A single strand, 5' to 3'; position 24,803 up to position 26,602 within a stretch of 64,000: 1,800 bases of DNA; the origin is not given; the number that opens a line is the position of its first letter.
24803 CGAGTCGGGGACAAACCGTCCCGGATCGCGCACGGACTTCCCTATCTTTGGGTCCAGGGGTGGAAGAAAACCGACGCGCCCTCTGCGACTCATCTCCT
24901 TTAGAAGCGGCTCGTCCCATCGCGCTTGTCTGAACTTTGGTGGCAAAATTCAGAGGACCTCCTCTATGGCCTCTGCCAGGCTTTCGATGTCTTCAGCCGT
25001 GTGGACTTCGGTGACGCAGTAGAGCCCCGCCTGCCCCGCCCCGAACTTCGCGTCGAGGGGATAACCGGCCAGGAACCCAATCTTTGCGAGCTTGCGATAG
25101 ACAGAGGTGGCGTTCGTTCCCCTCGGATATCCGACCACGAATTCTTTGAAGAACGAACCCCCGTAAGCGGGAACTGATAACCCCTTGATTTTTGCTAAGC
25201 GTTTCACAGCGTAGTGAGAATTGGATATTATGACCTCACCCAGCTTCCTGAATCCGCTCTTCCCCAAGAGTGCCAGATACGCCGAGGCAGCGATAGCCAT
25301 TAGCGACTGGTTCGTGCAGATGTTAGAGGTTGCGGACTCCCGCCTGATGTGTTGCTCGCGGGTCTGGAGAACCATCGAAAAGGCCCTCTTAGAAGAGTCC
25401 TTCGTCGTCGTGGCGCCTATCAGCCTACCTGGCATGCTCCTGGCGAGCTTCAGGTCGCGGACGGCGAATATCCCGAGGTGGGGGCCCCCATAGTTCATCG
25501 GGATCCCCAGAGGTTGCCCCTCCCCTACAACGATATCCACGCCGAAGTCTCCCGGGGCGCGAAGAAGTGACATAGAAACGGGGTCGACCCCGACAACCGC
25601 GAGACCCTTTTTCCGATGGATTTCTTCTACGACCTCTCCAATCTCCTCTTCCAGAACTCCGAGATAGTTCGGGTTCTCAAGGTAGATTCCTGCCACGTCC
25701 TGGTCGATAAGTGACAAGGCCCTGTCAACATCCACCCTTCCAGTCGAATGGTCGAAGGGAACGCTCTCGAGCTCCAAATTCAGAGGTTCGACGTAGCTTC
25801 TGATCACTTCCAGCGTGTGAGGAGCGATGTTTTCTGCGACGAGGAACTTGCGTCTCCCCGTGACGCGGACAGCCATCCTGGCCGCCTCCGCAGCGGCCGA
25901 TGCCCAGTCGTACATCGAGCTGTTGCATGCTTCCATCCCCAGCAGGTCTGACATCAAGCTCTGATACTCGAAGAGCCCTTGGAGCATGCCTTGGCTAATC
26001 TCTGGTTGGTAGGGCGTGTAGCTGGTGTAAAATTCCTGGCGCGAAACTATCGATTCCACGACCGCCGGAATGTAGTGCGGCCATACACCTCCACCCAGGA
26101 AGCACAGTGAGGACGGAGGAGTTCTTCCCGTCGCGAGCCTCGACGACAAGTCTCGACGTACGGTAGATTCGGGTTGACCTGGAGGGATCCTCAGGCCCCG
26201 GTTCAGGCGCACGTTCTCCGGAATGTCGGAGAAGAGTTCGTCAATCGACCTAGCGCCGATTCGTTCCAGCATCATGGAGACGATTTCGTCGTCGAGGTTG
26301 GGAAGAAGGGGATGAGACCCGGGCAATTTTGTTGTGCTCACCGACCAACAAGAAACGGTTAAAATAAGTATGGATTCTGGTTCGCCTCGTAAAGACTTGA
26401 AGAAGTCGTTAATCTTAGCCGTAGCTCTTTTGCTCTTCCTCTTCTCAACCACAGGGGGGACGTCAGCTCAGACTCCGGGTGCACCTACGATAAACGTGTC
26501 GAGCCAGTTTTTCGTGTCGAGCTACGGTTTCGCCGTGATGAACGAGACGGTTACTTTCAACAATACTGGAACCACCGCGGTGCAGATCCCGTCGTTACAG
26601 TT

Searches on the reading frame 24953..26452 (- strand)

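Call 15: search_protein_families(library=pfam, proteins=[window:24953-26452:-], max_evalue=0.001)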
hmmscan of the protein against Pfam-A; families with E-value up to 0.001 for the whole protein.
window:24953-26452:- (500 aa): 1 family
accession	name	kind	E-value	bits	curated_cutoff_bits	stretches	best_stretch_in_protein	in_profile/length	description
PF02347.22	GDC-P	-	2e-109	366.7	26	1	58-492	11-425/429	Glycine cleavage system P-protein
